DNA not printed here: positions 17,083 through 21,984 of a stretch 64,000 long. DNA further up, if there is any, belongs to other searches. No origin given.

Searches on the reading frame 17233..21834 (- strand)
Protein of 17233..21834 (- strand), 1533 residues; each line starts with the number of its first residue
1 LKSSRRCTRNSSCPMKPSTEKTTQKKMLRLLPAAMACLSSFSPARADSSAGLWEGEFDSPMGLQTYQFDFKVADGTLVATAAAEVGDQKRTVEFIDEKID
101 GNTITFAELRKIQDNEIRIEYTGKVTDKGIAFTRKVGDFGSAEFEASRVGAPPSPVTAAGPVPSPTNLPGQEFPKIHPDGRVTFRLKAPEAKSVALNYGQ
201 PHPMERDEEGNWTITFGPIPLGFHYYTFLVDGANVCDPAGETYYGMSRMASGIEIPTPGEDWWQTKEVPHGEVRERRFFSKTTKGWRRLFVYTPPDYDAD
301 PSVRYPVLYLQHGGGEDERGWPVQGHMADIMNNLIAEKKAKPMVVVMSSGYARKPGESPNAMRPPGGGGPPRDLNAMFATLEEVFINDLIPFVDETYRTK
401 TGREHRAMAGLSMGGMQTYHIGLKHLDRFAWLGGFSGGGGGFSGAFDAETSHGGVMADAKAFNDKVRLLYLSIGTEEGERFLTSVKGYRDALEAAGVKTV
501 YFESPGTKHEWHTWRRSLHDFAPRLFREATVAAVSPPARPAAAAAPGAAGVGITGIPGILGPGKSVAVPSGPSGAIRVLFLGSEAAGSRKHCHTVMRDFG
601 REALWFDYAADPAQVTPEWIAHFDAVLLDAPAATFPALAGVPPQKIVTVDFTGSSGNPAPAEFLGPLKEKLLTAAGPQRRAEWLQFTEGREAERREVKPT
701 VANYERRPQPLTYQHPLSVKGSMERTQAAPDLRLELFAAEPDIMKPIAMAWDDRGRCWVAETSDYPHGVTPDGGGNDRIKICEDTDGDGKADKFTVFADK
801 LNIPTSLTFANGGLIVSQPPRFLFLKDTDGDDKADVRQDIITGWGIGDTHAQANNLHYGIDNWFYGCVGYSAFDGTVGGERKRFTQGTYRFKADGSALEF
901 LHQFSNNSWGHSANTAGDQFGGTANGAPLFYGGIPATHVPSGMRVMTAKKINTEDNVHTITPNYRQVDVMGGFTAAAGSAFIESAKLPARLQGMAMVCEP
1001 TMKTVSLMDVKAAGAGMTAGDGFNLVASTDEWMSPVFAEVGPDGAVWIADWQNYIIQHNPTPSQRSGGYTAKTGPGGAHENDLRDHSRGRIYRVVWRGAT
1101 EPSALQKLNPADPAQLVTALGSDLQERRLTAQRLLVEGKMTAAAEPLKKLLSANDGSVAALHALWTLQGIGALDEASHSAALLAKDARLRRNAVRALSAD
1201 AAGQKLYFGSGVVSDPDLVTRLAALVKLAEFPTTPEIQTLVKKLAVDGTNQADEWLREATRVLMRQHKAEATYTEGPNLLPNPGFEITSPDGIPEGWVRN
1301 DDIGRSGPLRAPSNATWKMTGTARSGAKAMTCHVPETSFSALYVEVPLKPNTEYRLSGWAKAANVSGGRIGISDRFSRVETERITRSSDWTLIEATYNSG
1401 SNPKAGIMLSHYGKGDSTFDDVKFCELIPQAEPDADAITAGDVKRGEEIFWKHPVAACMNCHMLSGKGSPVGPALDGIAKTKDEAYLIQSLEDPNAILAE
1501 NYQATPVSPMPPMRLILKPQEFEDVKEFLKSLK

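Call 5: search_protein_families(library=pfam, proteins=[window:17233-21834:-], max_evalue=0.01)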
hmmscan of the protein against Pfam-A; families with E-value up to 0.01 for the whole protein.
window:17233-21834:- (1533 aa): 4 families
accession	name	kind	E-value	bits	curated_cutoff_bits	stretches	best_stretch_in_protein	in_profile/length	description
PF23500.1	DUF7133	-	1.4e-105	354.2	27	1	719-1095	2-382/385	Domain of unknown function (DUF7133)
PF00756.26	Esterase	-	6e-17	62.7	22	1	280-520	1-246/251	Putative esterase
PF00034.26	Cytochrom_C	-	5.2e-11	44.1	21.3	1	1444-1533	2-90/90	Cytochrome c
PF02018.23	CBM_4_9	-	0.0012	19.7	25.9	1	1346-1408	57-127/136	Carbohydrate binding domain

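Call 6: search_protein_families(library=padloc, proteins=[window:17233-21834:-], max_evalue=0.01)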
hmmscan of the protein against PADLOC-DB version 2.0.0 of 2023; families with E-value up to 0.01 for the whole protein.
window:17233-21834:- (1533 aa): 0 families

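Call 7: search_protein_families(library=ncbifam, proteins=[window:17233-21834:-], max_evalue=0.01)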
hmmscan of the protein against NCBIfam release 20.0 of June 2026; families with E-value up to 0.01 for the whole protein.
window:17233-21834:- (1533 aa): 7 families
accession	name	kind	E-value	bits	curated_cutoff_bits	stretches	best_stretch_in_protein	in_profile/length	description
NF041944.1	Xylase_Ferestase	equivalog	6.7e-76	255.9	1200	1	162-527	351-694/694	bifunctional endo-1,4-beta-xylanase/feruloyl esterase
TIGR02604.1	Piru_Ver_Nterm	subfamily_domain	5.1e-73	246.6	122.2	1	731-1096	1-365/367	PVC-type heme-binding CxxCH protein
TIGR02603.1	CxxCH_TIGR02603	domain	2.3e-12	47.1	68.15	1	1441-1507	1-63/134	putative heme-binding domain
NF007758.0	PRK10439.1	equivalog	2e-06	27.1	222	1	386-526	274-411/418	enterochelin esterase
TIGR04485.1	thiosulf_SoxX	equivalog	1.2e-05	25.9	61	1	1457-1532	4-78/78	sulfur oxidation c-type cytochrome SoxX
TIGR02402.1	trehalose_TreZ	equivalog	0.002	16.5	538.8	1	183-242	2-63/545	malto-oligosyltrehalose trehalohydrolase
NF040971.1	cytc_ExtS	equivalog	0.0083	15.4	100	0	1410-1498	45-130/262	selenite/tellurite reduction operon c-type cytochrome lipoprotein ExtS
